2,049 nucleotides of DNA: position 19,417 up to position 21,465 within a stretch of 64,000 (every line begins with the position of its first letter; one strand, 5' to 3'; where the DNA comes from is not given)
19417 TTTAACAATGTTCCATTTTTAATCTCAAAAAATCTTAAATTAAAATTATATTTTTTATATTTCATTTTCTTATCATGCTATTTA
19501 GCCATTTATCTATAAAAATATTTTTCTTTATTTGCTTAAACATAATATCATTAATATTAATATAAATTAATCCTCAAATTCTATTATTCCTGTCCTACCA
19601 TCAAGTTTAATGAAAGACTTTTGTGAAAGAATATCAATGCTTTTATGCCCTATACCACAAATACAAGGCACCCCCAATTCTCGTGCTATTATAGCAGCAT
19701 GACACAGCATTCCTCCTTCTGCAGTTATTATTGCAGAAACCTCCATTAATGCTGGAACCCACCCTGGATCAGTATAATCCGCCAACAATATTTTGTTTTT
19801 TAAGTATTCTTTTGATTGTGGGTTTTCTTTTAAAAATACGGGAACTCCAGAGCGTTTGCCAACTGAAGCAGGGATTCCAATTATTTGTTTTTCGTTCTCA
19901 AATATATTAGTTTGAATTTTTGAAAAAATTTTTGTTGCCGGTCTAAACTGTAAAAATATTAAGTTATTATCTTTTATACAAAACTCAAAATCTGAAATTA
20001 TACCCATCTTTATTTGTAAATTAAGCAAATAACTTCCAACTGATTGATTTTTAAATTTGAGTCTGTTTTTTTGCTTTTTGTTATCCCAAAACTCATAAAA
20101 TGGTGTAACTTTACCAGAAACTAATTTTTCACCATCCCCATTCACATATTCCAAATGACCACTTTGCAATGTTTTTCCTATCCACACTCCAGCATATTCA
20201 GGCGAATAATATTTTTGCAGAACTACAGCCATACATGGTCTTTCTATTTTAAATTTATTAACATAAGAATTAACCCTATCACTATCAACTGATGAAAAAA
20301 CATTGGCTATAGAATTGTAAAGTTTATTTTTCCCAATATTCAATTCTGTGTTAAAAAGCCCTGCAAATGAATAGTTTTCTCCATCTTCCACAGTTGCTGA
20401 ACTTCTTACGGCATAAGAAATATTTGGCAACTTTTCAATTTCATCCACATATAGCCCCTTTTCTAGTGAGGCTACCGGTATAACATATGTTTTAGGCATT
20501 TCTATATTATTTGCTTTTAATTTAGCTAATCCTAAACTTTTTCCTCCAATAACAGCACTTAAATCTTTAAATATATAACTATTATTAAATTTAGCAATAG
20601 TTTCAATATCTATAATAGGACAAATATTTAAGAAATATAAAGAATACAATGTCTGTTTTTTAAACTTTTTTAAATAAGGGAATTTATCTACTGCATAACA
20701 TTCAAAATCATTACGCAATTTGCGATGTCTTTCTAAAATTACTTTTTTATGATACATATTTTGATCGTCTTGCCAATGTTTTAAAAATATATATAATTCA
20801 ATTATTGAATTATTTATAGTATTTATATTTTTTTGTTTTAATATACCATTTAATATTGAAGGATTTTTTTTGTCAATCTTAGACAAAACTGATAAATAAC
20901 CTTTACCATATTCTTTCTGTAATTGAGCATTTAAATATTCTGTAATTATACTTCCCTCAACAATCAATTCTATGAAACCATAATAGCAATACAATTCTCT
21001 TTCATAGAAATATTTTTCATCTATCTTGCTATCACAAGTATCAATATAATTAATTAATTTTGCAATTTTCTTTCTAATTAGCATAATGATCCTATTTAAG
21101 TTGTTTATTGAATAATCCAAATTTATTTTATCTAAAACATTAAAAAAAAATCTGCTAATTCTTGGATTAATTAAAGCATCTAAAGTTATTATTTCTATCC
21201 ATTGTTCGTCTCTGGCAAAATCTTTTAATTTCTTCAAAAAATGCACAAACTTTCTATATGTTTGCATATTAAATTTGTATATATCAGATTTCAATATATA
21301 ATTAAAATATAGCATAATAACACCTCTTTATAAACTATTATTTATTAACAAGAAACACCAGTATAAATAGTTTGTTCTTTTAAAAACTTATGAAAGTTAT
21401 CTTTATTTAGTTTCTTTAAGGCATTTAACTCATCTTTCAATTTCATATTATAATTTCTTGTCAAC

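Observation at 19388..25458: Compact six-gene radical-SAM RiPP-like operon with an unusual accessory set (ABC-F, M16 peptidase, PpsA-like phosphotransferase) and no membrane exporter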

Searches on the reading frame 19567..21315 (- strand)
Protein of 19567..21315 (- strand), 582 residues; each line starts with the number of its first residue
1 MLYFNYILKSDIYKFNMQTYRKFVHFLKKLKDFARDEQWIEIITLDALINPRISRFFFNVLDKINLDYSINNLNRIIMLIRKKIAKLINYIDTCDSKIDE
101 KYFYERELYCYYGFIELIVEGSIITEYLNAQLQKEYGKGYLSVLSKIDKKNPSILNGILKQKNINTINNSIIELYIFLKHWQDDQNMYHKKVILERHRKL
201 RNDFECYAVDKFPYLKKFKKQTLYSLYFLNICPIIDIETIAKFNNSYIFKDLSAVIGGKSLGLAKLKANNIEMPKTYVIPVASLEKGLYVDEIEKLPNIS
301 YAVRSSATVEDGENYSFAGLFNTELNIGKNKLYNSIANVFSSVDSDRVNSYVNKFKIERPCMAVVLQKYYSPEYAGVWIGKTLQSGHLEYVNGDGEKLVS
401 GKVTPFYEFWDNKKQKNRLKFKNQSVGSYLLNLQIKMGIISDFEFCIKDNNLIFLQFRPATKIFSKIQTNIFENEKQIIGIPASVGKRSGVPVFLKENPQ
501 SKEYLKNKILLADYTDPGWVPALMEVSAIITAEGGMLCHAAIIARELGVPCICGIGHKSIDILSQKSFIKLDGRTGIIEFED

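Call 3: search_protein_families(library=ncbifam, proteins=[window:19567-21315:-], max_evalue=0.01)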
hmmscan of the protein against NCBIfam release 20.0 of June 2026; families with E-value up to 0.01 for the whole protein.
window:19567-21315:- (582 aa): 26 families (the best 25 are shown)
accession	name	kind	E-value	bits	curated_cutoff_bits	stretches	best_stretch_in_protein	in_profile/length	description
NF005057.0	PRK06464.1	equivalog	1e-41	142.9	598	2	440-578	313-460/798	phosphoenolpyruvate synthase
TIGR01418.1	PEP_synth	equivalog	2.1e-38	132.2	739.75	2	442-575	309-450/784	pyruvate, water dikinase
NF004878.0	PRK06241.1-3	subfamily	4.7e-37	127.5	945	2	476-579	786-887/891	phosphoenolpyruvate synthase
NF004882.0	PRK06241.2-3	equivalog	8.1e-35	120.1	850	2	468-579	707-817/827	phosphoenolpyruvate synthase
NF004881.0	PRK06241.2-2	equivalog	2.5e-31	108.8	883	2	476-580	787-889/898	phosphoenolpyruvate synthase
NF004877.0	PRK06241.1-2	subfamily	8.7e-30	103.7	866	2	476-580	765-867/869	phosphoenolpyruvate synthase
NF004880.0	PRK06241.2-1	equivalog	1.6e-29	102.4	972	2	296-464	102-284/837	phosphoenolpyruvate synthase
NF052631.1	prodigiosin_PigC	equivalog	4.8e-29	100.8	1300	2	472-581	773-882/883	prodigiosin ligase PigC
NF041857.1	RIF_Ptrans_rph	equivalog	6.2e-29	100.9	999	2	477-579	762-862/864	rifamycin-inactivating phosphotransferase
NF052632.1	undecylprod_RedH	equivalog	1.1e-25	89.7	1350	2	292-412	86-211/880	undecylprodigiosin ligase RedH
NF004879.0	PRK06241.1-4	equivalog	3.1e-25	88.5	976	2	476-579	765-866/868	phosphoenolpyruvate synthase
NF004883.0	PRK06241.2-4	equivalog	1e-18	66.9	1063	2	491-578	824-910/928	phosphoenolpyruvate synthase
NF006153.0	PRK08296.1-5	subfamily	7.5e-18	64.2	578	1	468-579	494-604/608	hypothetical protein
NF000283.1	RPH_KJ151292.1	equivalog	1.1e-17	63.6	1700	2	507-579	791-862/865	rifamycin-inactivating phosphotransferase Rph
NF004508.0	PRK05849.1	equivalog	1.4e-17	63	501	2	496-576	702-783/789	hypothetical protein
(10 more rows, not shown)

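Call 4: search_protein_families(library=pfam, proteins=[window:19567-21315:-], max_evalue=0.01)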
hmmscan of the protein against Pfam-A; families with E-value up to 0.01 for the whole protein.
window:19567-21315:- (582 aa): 2 families
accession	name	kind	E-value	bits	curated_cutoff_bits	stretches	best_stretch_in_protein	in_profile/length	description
PF01326.24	PPDK_N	-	1.5e-26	93.9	27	2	298-416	100-228/328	Pyruvate phosphate dikinase, AMP/ATP-binding domain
PF00391.29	PEP-utilizers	-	3.9e-22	78.1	23.1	1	507-576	4-72/72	PEP-utilising enzyme, mobile domain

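Call 12: search_protein_families(library=padloc, proteins=[window:19567-21315:-], max_evalue=0.01)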
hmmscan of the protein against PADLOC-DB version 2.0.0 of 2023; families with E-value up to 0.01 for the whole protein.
window:19567-21315:- (582 aa): 0 families

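Call 23: find_homologous_proteins(query=window:19567-21315:-, max_evalue=0.00001)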
Query window:19567-21315:- (582 aa): 261 proteins with E <= 0.00001 among 8000 candidates; the best 120 are listed.
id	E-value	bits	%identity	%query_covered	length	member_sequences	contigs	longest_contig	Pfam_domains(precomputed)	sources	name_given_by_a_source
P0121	0.0e+0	1305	100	100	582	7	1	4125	PF00391.30,PF01326.25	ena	-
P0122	7.3e-251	852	65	99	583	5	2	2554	PF00391.30,PF01326.25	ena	-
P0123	1.5e-234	798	61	99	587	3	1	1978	PF00391.30,PF01326.25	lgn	-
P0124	5.8e-173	595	49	97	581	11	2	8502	PF00391.30,PF01326.25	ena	-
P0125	5.0e-170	585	64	69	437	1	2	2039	PF00391.30,PF01326.25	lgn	-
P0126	8.0e-156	538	44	99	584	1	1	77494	PF00391.30,PF01326.25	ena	-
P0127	3.3e-154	533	44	99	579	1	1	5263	PF00391.30,PF01326.25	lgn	-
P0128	3.4e-148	513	44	98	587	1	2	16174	PF00391.30,PF01326.25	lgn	-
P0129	6.4e-148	512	44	97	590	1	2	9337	PF00391.30,PF01326.25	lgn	-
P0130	9.2e-148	512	46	98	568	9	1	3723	PF00391.30,PF01326.25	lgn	-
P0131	1.3e-147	511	45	98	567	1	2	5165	PF00391.30,PF01326.25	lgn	-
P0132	2.0e-145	504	43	98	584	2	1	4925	PF00391.30,PF01326.25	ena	-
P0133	8.3e-144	499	45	97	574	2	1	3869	PF00391.30,PF01326.25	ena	-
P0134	9.2e-142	492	43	96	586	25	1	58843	PF00391.30,PF01326.25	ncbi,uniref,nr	ncbi:MAG TPA: hypothetical protein IAB68_01785 [Candidatus Aphodocola excrementigallinarum]|uniref:P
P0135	9.5e-141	488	43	97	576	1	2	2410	PF00391.30,PF01326.25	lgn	-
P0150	1.5e-134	468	42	98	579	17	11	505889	PF00391.30,PF01326.25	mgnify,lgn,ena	mgnify:FL=1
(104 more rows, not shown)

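Call 37: find_encoding_contigs(protein=P0150, flank=6000, max_places=3)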
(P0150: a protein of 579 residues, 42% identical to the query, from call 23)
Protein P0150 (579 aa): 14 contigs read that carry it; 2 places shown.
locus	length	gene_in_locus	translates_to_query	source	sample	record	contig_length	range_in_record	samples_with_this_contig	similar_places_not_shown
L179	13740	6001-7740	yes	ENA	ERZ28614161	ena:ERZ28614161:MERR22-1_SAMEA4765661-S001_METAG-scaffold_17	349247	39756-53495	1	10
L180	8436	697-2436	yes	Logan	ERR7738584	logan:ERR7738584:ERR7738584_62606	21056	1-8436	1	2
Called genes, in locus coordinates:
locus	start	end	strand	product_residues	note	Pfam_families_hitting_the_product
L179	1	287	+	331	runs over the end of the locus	PF02729:OTCace_N, PF00185:OTCace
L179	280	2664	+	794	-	PF00696:AA_kinase, PF03606:DcuC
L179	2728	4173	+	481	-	PF00497:SBP_bac_3, PF00528:BPD_transp_1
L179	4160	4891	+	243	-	PF02463:SMC_N, PF00005:ABC_tran, PF13304:AAA_21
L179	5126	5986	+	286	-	PF03193:RsgA_GTPase (faint), PF01926:MMR_HSR1, PF02421:FeoB_N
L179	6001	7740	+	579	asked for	PF01326:PPDK_N, PF00391:PEP-utilizers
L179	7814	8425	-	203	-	-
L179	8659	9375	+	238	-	-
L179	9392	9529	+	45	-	-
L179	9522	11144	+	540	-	-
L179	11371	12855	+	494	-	PF16403:Bact_surface_Ig-like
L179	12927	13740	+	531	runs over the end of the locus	PF16403:Bact_surface_Ig-like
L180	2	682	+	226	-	?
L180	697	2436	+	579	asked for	PF01326:PPDK_N, PF00391:PEP-utilizers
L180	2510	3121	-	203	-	-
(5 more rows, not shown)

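Call 38: find_encoding_contigs(protein=P0126, flank=6000, max_places=2)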
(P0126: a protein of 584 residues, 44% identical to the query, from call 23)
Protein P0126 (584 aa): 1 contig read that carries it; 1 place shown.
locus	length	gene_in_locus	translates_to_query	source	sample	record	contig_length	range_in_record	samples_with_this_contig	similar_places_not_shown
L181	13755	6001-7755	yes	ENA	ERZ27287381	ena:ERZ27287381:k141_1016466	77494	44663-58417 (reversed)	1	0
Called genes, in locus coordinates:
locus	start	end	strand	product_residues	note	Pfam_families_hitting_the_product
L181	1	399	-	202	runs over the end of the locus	PF00027:cNMP_binding, PF13545:HTH_Crp_2 (weak)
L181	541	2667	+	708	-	PF03477:ATP-cone, PF13597:NRDD, PF01228:Gly_radical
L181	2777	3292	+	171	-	PF13353:Fer4_12, PF04055:Radical_SAM (weak)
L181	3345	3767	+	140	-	PF07486:Hydrolase_2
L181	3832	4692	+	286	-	PF01564:Spermine_synth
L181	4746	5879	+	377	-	PF00089:Trypsin, PF13365:Trypsin_2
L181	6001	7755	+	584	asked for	PF01326:PPDK_N, PF00391:PEP-utilizers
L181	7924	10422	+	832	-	PF17854:FtsK_alpha, PF01580:FtsK_SpoIIIE, PF09397:FtsK_gamma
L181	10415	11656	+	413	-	PF05193:Peptidase_M16_C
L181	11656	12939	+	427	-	PF00675:Peptidase_M16, PF05193:Peptidase_M16_C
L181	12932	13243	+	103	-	PF01648:ACPS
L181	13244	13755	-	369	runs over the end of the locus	PF25198:Spore_GerAC_N, PF05504:Spore_GerAC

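Call 39: search_solved_structures(query=window:19567-21315:-, max_evalue=0.001)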
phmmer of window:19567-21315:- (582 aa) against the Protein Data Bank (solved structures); distinct sequences matched with E-value up to 0.001: 20.
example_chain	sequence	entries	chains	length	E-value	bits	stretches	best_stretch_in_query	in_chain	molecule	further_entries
5fbs_A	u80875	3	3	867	3.4e-24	88.8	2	477-580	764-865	Phosphoenolpyruvate synthase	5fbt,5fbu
5hv2_A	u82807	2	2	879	3.5e-24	88.7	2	477-580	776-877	Phosphoenolpyruvate synthase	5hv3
5hv1_A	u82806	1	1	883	3.6e-24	88.7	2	477-580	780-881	Phosphoenolpyruvate synthase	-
9dae_A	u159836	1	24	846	4.4e-24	88.4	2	471-578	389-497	Phosphoenolpyruvate synthase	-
2ols_A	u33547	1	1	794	7.1e-22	81.1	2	381-564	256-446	Phosphoenolpyruvate synthase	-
8a8e_A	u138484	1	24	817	9.1e-20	74.1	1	442-578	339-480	Phosphoenolpyruvate synthase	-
5hv6_A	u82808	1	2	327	1.5e-08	37.1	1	299-405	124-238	Phosphoenolpyruvate synthase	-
2e28_A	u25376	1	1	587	2.7e-07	33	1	490-576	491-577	Pyruvate kinase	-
2fm4_A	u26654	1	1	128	2.7e-07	32.9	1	480-574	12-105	Pyruvate, phosphate dikinase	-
5jvn_A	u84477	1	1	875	7.2e-07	31.6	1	476-556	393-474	Pyruvate, phosphate dikinase, chloroplastic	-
1kbl_A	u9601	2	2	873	2.3e-06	29.9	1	480-573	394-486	PYRUVATE PHOSPHATE DIKINASE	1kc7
9pzl_A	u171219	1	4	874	2.3e-06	29.9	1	480-573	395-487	Pyruvate, phosphate dikinase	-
1ggo_A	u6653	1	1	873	2.3e-06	29.9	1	480-573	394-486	PROTEIN (PYRUVATE, PHOSPHATE DIKINASE)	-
1jde_A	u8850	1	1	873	2.4e-06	29.8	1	480-573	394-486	PYRUVATE, PHOSPHATE DIKINASE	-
1dik_A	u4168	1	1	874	2.6e-06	29.7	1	480-573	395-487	PYRUVATE PHOSPHATE DIKINASE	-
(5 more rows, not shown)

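Call 64: predict_structure(alignment_id=A4)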
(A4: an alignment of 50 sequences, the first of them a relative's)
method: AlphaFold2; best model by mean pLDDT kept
length: 582 residues; sequences in the alignment: 50
mean_pLDDT: 88.7   pTM: 0.87
mean pLDDT of the five models: 88.7, 88.6, 88.2, 87.9, 87.2
residues with pLDDT >= 90: 397; 70-90: 136; 50-70: 41; < 50: 8
segments of 3 or more residues with pLDDT < 50: 1-7
pLDDT, mean of each block of 10 residues (from residue 1): 39 76 95 96 94 94 91 97 97 93 96 97 94 94 90 74 63 94 94 96 98 96 96 94 94 94 95 97 95 93 90 72 95 97 91 88 97 93 91 85 85 78 93 92 94 92 61 74 90 82 82 84 89 84 83 91 93 90 72
secondary structure, 60 per line:
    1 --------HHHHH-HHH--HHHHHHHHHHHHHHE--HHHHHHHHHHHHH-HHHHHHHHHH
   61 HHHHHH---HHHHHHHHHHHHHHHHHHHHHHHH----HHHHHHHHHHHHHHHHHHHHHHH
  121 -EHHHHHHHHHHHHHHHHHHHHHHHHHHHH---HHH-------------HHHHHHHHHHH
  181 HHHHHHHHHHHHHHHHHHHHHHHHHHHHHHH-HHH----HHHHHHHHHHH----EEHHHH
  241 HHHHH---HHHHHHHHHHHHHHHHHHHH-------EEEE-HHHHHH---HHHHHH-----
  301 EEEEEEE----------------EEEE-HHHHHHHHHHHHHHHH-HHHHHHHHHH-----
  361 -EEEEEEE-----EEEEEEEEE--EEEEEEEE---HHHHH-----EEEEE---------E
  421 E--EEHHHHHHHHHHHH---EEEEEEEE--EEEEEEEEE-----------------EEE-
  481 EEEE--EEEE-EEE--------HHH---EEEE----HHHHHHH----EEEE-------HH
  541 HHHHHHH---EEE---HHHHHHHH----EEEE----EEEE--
elements in order: H9-13 H20-33 H37-49 H51-66 H70-93 H98-120 H123-150 H170-211 H220-230 H237-245 H249-268 E276-279 H281-286 H290-295 E301-307 E324-327 H329-344 H346-355 E362-368 E374-382 E385-392 H396-400 E406-410 H426-437 E441-448 E451-459 E477-479 E481-484 E487-490 E492-494 E509-512 H517-523 E528-531 H539-547 E551-553 H557-564 E569-572 E577-580

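Call 66: fold_search(model_id=the predicted structure, library=pdb)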
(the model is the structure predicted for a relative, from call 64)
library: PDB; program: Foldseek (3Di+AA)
matches with E <= 10: 560; with E <= 0.001: 72
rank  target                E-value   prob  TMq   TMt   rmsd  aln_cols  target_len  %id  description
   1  1kbl                  1.6e-15  1.00  0.47  0.32   6.6       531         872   17  PYRUVATE PHOSPHATE DIKINASE (released 2002-01-30)
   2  5hv1                  3.4e-15  1.00  0.33  0.23  14.6       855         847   12  Rifampin phosphotransferase in complex with AMPPNP and rifampin from Listeria monocytogenes (released 2016-03-30)
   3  5hv3                  1.3e-14  1.00  0.46  0.33  10.2       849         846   13  Rifampin phosphotransferase G527Y mutant in complex with AMPPNP from Listeria monocytogenes (released 2016-03-30)
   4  2r82                  7.0e-14  1.00  0.29  0.20  16.5       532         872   17  Pyruvate phosphate dikinase (PPDK) triple mutant R219E/E271R/S262D adapts a second conformational state (released 2008-01-01)
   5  1dik                  7.8e-14  1.00  0.46  0.32   6.4       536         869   16  PYRUVATE PHOSPHATE DIKINASE (released 1996-04-03)
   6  1ggo                  1.2e-13  1.00  0.46  0.32   5.9       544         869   16  T453A MUTANT OF PYRUVATE, PHOSPHATE DIKINASE (released 2001-01-10)
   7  5jvl_A                1.9e-13  1.00  0.29  0.20  13.7       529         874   18  C4-type pyruvate phospate dikinase: nucleotide binding domain with bound ATP analogue (released 2017-04-05)
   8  5lu4_B                3.7e-13  1.00  0.25  0.18  12.2       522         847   16  C4-type pyruvate phosphate dikinase: conformational intermediate of central domain in the swiveling mechanism (released 2017-05-24)
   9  5jvj_A                4.6e-13  1.00  0.26  0.18  15.7       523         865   18  C4-type pyruvate phosphate dikinase: different conformational states of the nucleotide binding domain in the dimer (released 2017-04-05)
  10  5lu4_A                5.1e-13  1.00  0.25  0.18  12.3       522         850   16  C4-type pyruvate phosphate dikinase: conformational intermediate of central domain in the swiveling mechanism (released 2017-05-24)
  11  2dik                  1.1e-12  1.00  0.44  0.30   8.0       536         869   16  R337A MUTANT OF PYRUVATE PHOSPHATE DIKINASE (released 1999-09-13)
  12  5jvl_C                1.5e-12  1.00  0.25  0.18  18.0       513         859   16  C4-type pyruvate phospate dikinase: nucleotide binding domain with bound ATP analogue (released 2017-04-05)
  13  5jvn                  2.3e-12  1.00  0.29  0.21  12.7       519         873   19  C3-type pyruvate phosphate dikinase: intermediate state of the central domain in the swiveling mechanism (released 2017-04-05)
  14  2x0s                  4.3e-12  1.00  0.35  0.24   8.6       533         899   16  3.0 A RESOLUTION CRYSTAL STRUCTURE OF GLYCOSOMAL PYRUVATE PHOSPHATE DIKINASE FROM TRYPANOSOMA BRUCEI (released 2009-12-29)
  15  5fbs                  5.6e-12  1.00  0.30  0.23  15.7       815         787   12  Crystal structure of rifampin phosphotransferase RPH-Lm from Listeria monocytogenes in complex with ADP and magnesium (released 2016-01-13)
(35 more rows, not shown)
